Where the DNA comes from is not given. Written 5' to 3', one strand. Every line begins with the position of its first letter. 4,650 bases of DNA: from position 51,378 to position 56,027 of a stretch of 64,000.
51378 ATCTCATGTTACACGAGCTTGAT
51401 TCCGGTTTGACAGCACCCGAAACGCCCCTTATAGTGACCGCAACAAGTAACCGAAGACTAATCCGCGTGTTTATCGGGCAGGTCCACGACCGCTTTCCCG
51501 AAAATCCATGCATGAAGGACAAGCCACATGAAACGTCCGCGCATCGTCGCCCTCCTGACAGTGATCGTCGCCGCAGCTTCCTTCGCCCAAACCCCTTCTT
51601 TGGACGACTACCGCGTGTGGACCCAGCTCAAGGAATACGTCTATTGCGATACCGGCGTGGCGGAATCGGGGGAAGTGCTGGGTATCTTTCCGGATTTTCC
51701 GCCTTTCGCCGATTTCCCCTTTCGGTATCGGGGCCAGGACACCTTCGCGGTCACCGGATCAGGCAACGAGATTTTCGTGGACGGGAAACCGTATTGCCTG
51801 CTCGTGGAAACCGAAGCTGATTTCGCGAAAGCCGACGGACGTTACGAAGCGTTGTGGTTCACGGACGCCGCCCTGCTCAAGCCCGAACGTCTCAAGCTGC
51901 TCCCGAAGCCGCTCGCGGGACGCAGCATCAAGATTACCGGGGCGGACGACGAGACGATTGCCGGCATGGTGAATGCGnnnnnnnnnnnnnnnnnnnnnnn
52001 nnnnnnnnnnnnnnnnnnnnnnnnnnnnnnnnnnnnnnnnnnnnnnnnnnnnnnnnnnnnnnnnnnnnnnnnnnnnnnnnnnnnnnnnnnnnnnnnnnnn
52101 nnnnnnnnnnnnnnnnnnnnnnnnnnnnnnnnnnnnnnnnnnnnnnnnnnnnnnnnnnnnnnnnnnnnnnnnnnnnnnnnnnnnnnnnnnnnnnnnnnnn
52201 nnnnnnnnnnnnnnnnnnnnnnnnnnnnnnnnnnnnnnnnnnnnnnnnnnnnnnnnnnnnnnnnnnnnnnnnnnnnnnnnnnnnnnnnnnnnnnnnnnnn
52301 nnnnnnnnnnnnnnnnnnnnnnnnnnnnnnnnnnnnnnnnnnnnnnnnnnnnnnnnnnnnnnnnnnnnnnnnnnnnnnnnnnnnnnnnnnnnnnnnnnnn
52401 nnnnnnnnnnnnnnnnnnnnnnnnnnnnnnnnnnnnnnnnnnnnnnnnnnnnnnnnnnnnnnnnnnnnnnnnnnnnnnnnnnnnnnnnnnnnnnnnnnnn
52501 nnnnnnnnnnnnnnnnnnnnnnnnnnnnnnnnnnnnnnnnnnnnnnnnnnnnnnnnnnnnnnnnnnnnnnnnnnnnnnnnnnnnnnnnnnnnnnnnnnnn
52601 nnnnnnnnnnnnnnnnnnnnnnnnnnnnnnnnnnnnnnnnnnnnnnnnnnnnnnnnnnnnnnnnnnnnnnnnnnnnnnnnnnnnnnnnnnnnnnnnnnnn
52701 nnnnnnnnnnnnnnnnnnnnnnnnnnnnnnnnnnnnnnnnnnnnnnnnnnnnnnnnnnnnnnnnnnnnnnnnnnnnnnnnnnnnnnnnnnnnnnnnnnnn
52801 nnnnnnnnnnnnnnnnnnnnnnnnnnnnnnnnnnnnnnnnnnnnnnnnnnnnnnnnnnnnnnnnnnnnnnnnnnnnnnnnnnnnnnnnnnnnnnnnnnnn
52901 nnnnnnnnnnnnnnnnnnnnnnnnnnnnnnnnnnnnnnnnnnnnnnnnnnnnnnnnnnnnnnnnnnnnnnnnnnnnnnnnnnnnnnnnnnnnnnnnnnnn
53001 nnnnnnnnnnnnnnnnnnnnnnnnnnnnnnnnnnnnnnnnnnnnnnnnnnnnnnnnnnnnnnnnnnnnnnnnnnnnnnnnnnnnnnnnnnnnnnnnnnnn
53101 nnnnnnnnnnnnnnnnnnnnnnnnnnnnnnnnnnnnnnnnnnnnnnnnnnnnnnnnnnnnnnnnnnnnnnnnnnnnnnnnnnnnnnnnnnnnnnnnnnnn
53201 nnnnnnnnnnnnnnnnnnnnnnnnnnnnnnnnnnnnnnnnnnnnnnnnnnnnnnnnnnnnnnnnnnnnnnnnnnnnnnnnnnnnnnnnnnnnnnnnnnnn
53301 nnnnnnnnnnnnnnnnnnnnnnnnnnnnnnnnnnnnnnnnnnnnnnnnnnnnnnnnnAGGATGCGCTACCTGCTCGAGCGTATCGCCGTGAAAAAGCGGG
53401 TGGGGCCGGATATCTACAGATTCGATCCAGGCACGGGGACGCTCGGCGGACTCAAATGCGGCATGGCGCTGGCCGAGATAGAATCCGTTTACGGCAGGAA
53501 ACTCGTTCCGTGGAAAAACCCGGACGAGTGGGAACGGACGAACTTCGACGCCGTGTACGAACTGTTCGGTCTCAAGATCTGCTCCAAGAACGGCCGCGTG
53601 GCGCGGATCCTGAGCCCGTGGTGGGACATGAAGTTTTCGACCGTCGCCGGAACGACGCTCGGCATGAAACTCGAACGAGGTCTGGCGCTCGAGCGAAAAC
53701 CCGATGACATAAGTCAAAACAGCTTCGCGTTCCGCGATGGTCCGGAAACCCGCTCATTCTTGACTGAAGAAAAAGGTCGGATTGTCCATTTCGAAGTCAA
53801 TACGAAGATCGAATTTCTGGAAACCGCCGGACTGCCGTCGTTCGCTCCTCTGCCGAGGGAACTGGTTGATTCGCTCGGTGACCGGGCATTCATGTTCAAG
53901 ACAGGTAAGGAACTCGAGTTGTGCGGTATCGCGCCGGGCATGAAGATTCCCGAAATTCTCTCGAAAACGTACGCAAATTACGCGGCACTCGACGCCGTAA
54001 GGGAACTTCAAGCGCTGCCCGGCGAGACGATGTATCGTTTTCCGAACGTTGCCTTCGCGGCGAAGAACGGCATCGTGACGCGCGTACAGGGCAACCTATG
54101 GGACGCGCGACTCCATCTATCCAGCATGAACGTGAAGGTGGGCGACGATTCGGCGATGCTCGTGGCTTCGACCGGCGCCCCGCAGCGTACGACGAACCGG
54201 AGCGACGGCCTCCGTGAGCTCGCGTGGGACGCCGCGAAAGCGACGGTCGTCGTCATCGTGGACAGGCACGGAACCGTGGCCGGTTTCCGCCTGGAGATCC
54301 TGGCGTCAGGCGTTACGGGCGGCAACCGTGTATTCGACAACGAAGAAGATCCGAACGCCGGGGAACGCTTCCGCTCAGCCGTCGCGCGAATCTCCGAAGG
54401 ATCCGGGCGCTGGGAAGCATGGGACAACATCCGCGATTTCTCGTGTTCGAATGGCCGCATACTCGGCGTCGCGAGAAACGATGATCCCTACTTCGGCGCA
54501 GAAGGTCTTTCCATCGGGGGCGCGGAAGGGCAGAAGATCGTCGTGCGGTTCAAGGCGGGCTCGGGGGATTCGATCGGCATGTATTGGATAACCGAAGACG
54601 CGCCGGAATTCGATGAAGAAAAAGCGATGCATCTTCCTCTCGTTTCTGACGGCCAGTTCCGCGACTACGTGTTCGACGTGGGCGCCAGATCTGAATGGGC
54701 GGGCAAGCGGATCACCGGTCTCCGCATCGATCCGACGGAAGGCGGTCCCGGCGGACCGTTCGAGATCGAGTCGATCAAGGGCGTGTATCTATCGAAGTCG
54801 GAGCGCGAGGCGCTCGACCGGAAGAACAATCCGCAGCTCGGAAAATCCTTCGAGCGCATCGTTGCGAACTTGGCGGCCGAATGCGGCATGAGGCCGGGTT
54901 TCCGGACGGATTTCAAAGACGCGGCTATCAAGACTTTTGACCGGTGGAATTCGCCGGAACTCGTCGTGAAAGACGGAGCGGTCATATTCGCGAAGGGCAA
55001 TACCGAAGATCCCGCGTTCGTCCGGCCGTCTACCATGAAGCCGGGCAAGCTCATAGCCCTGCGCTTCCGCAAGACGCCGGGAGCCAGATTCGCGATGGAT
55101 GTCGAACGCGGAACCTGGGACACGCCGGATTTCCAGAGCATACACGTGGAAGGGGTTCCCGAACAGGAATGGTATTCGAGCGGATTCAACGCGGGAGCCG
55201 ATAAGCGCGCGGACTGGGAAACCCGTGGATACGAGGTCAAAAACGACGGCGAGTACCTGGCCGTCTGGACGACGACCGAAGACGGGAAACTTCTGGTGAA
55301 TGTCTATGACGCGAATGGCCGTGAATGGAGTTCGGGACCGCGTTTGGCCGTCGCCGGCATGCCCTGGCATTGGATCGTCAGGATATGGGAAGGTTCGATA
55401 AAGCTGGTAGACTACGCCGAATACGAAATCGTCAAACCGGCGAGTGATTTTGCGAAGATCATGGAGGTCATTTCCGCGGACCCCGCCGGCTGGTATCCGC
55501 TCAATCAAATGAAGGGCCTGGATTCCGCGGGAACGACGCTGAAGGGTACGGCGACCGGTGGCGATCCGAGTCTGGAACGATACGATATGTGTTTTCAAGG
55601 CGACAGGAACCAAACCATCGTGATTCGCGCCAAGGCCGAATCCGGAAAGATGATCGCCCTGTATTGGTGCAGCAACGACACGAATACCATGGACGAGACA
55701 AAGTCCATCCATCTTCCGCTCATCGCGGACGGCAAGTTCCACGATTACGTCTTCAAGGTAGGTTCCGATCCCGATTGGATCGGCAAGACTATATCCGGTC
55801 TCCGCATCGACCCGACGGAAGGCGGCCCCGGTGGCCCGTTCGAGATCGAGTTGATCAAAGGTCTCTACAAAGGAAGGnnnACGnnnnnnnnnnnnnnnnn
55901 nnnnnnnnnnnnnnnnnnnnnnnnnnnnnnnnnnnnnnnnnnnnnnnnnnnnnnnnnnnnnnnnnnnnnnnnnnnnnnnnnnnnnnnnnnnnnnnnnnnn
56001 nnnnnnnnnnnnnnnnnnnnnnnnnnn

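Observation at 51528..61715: Tandem giant paralogues (1450 and 1943 aa) with collinear modular architecture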

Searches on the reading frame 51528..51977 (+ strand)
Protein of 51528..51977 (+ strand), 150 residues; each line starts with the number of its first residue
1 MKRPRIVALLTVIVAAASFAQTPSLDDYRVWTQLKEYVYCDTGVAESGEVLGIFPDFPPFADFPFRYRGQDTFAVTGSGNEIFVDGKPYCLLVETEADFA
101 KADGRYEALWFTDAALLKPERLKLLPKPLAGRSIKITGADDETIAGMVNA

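Call 16: search_protein_families(library=pfam, proteins=[window:51528-51977:+], max_evalue=10)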
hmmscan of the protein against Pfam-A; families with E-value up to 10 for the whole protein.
window:51528-51977:+ (150 aa): 0 families

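Call 42: find_related_loci(query=A5, collection=metagenome_contigs, flank=10000)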
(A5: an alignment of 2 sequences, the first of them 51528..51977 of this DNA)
Query A5 (150 aa) in metagenome_contigs; peptide patterns used: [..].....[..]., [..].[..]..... (x = any residue, [..] = any of these).
600 stretches matched a pattern, but none encodes a relative of the query by tblastn (E <= 1e-3).
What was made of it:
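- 51588..51932 (+): ORF1 orphan N-terminal domain (aa 21-135). Its core is 67% identical to ORF2. Nothing in the JGI metagenome scan (call 42).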

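Call 49: search_solved_structures(query=A5, max_evalue=10)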
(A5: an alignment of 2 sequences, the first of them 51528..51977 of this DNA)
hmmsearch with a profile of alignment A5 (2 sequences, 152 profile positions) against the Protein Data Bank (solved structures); distinct sequences matched with E-value up to 10: 0.
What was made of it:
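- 51588..51932 (+): No Pfam or PDB match (calls 16, 49).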

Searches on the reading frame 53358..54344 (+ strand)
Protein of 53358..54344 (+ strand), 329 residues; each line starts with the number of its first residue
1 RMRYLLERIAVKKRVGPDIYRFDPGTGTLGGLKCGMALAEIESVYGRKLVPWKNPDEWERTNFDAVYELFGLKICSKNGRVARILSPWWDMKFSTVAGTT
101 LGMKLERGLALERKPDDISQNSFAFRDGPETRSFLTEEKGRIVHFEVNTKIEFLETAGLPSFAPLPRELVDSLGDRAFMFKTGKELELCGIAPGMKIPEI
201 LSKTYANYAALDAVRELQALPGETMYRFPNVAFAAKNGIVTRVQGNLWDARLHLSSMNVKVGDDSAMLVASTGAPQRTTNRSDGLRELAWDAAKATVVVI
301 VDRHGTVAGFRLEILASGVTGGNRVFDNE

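Call 16: search_protein_families(library=pfam, proteins=[window:53358-54344:+], max_evalue=10)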
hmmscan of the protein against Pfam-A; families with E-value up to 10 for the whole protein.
window:53358-54344:+ (329 aa): 1 family
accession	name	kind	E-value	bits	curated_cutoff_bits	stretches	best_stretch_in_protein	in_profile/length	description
PF23917.1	DUF7256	-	0.0091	16.2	27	1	28-145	5-119/138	Domain of unknown function (DUF7256)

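Call 52: search_solved_structures(query=A7, max_evalue=10)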
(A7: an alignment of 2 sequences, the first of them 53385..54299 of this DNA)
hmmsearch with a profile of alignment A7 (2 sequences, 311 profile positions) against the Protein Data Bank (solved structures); distinct sequences matched with E-value up to 10: 0.
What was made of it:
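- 53385..54302 (+): ORF1 pair of orphan domains of about 150 aa each (aa 620-770 and 771-925). No PDB match (call 52).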

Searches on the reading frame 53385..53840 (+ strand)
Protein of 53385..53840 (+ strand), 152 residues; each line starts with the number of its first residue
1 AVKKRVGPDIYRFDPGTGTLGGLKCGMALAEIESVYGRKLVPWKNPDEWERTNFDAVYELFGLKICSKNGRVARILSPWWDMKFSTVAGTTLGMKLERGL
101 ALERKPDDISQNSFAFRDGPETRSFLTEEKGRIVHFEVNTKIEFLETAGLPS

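Call 77: search_protein_families(library=pfam, proteins=[window:53385-53840:+], max_evalue=10)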
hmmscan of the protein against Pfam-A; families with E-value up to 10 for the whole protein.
window:53385-53840:+ (152 aa): 1 family
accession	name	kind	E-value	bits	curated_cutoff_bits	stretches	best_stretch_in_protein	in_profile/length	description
PF23917.1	DUF7256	-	0.002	18.3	27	1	19-137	5-120/138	Domain of unknown function (DUF7256)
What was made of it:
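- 53385..54302 (+): The only Pfam hit is a sub-threshold match to DUF7256 (E 0.002, call 77).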

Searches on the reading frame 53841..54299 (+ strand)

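Call 77: search_protein_families(library=pfam, proteins=[window:53841-54299:+], max_evalue=10)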
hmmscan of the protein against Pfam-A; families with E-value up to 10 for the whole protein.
window:53841-54299:+ (153 aa): 1 family
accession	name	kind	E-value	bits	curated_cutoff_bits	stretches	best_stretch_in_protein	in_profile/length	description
PF13522.11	GATase_6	-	0.18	12.3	27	1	76-145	44-113/130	Glutamine amidotransferase domain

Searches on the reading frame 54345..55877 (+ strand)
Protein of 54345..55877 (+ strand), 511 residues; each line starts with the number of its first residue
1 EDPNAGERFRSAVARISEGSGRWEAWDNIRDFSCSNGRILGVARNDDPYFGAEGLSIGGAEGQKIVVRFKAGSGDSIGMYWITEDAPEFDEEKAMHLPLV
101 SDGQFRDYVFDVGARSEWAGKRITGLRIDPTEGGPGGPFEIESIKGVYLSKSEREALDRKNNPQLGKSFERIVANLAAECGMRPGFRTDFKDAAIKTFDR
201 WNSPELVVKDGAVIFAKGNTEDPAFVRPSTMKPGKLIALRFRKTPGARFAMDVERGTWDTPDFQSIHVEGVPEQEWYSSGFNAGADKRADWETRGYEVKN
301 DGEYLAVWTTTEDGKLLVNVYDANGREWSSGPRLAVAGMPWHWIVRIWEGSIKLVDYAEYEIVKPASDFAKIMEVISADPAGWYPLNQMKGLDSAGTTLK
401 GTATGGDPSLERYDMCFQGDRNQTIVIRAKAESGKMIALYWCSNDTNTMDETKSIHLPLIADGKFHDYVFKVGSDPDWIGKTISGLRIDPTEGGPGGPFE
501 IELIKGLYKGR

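Call 15: find_homologous_proteins(query=window:54345-55877:+, max_evalue=0.01)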
Query window:54345-55877:+ (511 aa): 1 proteins with E <= 0.01 among 8000 candidates.
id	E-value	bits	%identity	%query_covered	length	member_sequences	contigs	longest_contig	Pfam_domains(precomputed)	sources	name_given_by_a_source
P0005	4.7e-6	43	30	22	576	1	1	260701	-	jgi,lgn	-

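Call 16: search_protein_families(library=pfam, proteins=[P0005], max_evalue=10)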
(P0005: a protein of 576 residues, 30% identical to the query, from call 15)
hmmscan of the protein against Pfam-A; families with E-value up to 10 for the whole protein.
P0005 (576 aa): 2 families
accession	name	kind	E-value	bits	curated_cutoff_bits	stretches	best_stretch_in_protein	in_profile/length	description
PF20009.4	GEVED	-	0.019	16.2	24.4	1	442-540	7-76/78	GEVED domain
PF21827.1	New_glue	-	0.029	14.6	31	1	1-57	1-62/94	New glue protein family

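Call 37: find_related_loci(query=A3, collection=genome_contigs, flank=10000)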
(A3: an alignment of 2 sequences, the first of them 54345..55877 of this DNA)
Query A3 (511 aa) in genome_contigs; peptide patterns used: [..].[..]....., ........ (x = any residue, [..] = any of these).
112 stretches matched a pattern; 5 encode a relative of the query (tblastn E <= 1e-3); 5 distinct loci.
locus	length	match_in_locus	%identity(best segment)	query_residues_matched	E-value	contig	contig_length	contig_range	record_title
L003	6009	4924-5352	34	16-505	3e-17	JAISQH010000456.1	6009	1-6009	MAG: Planctomycetaceae bacterium isolate Kf353_bin127 k119_2911123, whole genome shotgun sequence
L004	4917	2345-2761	29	7-505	8e-15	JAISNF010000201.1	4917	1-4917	MAG: Planctomycetaceae bacterium isolate Im510_bin74 k119_2222093, whole genome shotgun sequence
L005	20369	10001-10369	35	13-492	4e-14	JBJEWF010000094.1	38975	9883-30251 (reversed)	MAG: Kiritimatiellia bacterium isolate PUUB15_bin.014 NODE_792_length_38975_cov_10.652646, whole genome shotgun sequence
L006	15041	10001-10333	27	25-494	2e-11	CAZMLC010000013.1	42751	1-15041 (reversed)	MAG TPA_asm: uncultured Akkermansia sp. isolate SRP216815_co1_310 genome assembly, contig: NODE_943_length_42751_cov_28.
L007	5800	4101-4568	37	64-491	2e-10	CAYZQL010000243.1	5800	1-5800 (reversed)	MAG TPA_asm: uncultured Lentisphaeraceae bacterium isolate SRP192927_co1_1047 genome assembly, contig: NODE_38959_length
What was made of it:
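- Tried and rejected: Repeated with A3, it found only module relatives, in MAGs labelled Planctomycetaceae, Kiritimatiellia, Akkermansia and Lentisphaeraceae, and did not find the window's own genome (call 37).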

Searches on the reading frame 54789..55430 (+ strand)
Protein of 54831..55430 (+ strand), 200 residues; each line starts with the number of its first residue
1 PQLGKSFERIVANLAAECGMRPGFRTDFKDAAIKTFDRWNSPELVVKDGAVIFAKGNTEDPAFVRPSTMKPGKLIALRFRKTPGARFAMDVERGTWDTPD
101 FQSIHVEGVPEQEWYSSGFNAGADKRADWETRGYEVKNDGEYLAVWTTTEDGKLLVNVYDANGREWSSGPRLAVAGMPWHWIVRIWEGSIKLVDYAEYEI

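Call 16: search_protein_families(library=pfam, proteins=[window:54831-55430:+], max_evalue=10)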
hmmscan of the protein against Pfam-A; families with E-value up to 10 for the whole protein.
window:54831-55430:+ (200 aa): 1 family
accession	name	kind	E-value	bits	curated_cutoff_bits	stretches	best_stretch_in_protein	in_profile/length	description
PF12573.13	OxoDH_E1alpha_N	-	0.22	11.8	25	1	20-35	12-27/41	2-oxoisovalerate dehydrogenase E1 alpha subunit N terminal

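Call 40: find_related_loci(query=A4, collection=metagenome_contigs, flank=10000)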
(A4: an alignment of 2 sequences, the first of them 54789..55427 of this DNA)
Query A4 (213 aa) in metagenome_contigs; peptide patterns used: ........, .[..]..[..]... (x = any residue, [..] = any of these).
331 stretches matched a pattern, but none encodes a relative of the query by tblastn (E <= 1e-3).
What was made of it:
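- Tried and rejected: Two JGI metagenome scans, one with the middle domain and one with the N-domain, found no relatives (calls 40, 42).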

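Call 48: search_solved_structures(query=A4, max_evalue=10)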
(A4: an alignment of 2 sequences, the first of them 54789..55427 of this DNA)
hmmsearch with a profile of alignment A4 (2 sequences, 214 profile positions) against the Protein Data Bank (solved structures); distinct sequences matched with E-value up to 10: 4.
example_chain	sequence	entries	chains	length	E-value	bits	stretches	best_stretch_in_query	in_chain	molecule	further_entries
5xbi_A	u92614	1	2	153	0.62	12.8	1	11-43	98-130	Probable transcriptional regulator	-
2kse_A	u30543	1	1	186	1.1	12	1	145-199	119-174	Sensor protein qseC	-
5xbt_A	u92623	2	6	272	1.5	11.6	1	11-43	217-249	Probable transcriptional regulator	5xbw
5xql_A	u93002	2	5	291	1.6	11.5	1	11-43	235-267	Multidrug-efflux transporter 1 regulator | C-di-GMP-binding multidrug transporter transcriptional regulator BrlR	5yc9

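Call 69: predict_structure(alignment_id=A4)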
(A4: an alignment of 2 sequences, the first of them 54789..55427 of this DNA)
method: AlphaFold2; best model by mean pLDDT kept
length: 213 residues; sequences in the alignment: 2
mean_pLDDT: 60.9   pTM: 0.66
mean pLDDT of the five models: 60.9, 57.6, 57.2, 56.6, 48.2
residues with pLDDT >= 90: 0; 70-90: 71; 50-70: 89; < 50: 53
segments of 3 or more residues with pLDDT < 50: 13-18, 37-64, 69-75, 124-134
pLDDT, mean of each block of 10 residues (from residue 1): 55 47 71 55 41 39 46 51 71 75 67 56 48 54 66 73 76 78 67 68 72 70
secondary structure, 60 per line:
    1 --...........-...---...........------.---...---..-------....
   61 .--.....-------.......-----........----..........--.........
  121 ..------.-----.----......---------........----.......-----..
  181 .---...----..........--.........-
elements in order: H3-13 H21-31 E57-61 E64-68 E76-82 E88-95 E100-109 E112-122 H140-145 E155-162 E167-173 E179-181 E185-187 E192-201 E204-212
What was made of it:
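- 54789..55421 (+): ORF1 middle domain (aa 1088-1298): two helices followed by a beta-sandwich, probably of the ConA-like lectin/glucanase fold. AF2 pLDDT 61, pTM 0.66 (call 69).
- On Concanavalin A-like lectin/glucanase superfamily (middle domain): The model has pLDDT 60.9 and pTM 0.66 from a 2-sequence alignment (call 69).
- The middle-domain model is weak (pLDDT 61, call 69).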

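Call 71: fold_search(model_id=the predicted structure, library=pdb)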
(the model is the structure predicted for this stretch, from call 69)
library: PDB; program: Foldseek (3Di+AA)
matches with E <= 10: 1357; with E <= 0.001: 48
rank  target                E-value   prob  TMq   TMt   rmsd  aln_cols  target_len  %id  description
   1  2a6w_B                1.1e-04  1.00  0.46  0.45  10.8       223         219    9  Crystal structure of Emp46p carbohydrate recognition domain (CRD), metal-free form (released 2006-01-31)
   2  2a6x_A                1.5e-04  1.00  0.49  0.48   7.4       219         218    9  Crystal structure of Emp46p carbohydrate recognition domain (CRD), Y131F mutant (released 2006-01-31)
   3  6t2p_BBB              1.6e-04  1.00  0.43  0.39  11.0       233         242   15  Prominent members of the human gut microbiota express endo-acting O-glycanases to initiate mucin breakdown (released 2020-07-08)
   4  1yo8_A                1.7e-04  1.00  0.42  0.17  11.4       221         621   11  Structure of the C-terminal domain of human thrombospondin-2 (released 2005-09-27)
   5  2a71_A                1.8e-04  1.00  0.43  0.43   9.7       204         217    9  Crystal structure of Emp47p carbohydrate recognition domain (CRD), orthorhombic crystal form (released 2006-01-31)
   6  2a6z                  1.8e-04  1.00  0.42  0.41   9.9       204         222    8  Crystal structure of Emp47p carbohydrate recognition domain (CRD), monoclinic crystal form 1 (released 2006-01-31)
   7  2rhp_A                1.8e-04  1.00  0.43  0.18  10.1       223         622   12  The Thrombospondin-1 Polymorphism Asn700Ser Associated with Cornoary Artery Disease Causes Local and Long-Ranging Chan (released 2008-05-27)
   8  5f6k_B                2.1e-04  1.00  0.38  0.44   6.9       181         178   12  Crystal structure of the MLL3-Ash2L-RbBP5 complex (released 2016-02-24)
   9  5ly8                  2.2e-04  1.00  0.42  0.40  11.9       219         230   10  Structure of the CBM2 module of Lactobacillus casei BL23 phage J-1 evolved Dit. (released 2017-03-22)
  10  2a6x_B                2.3e-04  1.00  0.45  0.44   7.4       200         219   10  Crystal structure of Emp46p carbohydrate recognition domain (CRD), Y131F mutant (released 2006-01-31)
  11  3ap4_D                2.3e-04  1.00  0.35  0.47   7.6       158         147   17  Crystal structure of the galectin-8 N-terminal carbohydrate recognition domain in complex with lactose (released 2011-01-26)
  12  3ap4_A                2.6e-04  1.00  0.33  0.44   9.2       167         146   14  Crystal structure of the galectin-8 N-terminal carbohydrate recognition domain in complex with lactose (released 2011-01-26)
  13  2a71_D                2.7e-04  1.00  0.43  0.42   9.6       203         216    9  Crystal structure of Emp47p carbohydrate recognition domain (CRD), orthorhombic crystal form (released 2006-01-31)
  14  3ap4_C                2.7e-04  1.00  0.35  0.47   7.5       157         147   17  Crystal structure of the galectin-8 N-terminal carbohydrate recognition domain in complex with lactose (released 2011-01-26)
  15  3fby_A                3.0e-04  1.00  0.48  0.21  10.2       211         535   12  The crystal structure of the signature domain of cartilage oligomeric matrix protein. (released 2009-06-23)
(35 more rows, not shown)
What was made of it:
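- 54789..55421 (+): All top Foldseek hits are ConA-like, E about 1e-4, TM about 0.45 (call 71).
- On Concanavalin A-like lectin/glucanase superfamily (middle domain): All 50 listed Foldseek hits are ConA-like, but at E about 1e-4, TM 0.31-0.49 and rmsd 6-12 A (call 71).
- Middle domain: every top fold hit is a ConA-like lectin or glucanase (call 71). GH16 glucanases and mucin O-glycanases are among the fold matches of the middle domain (call 71).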
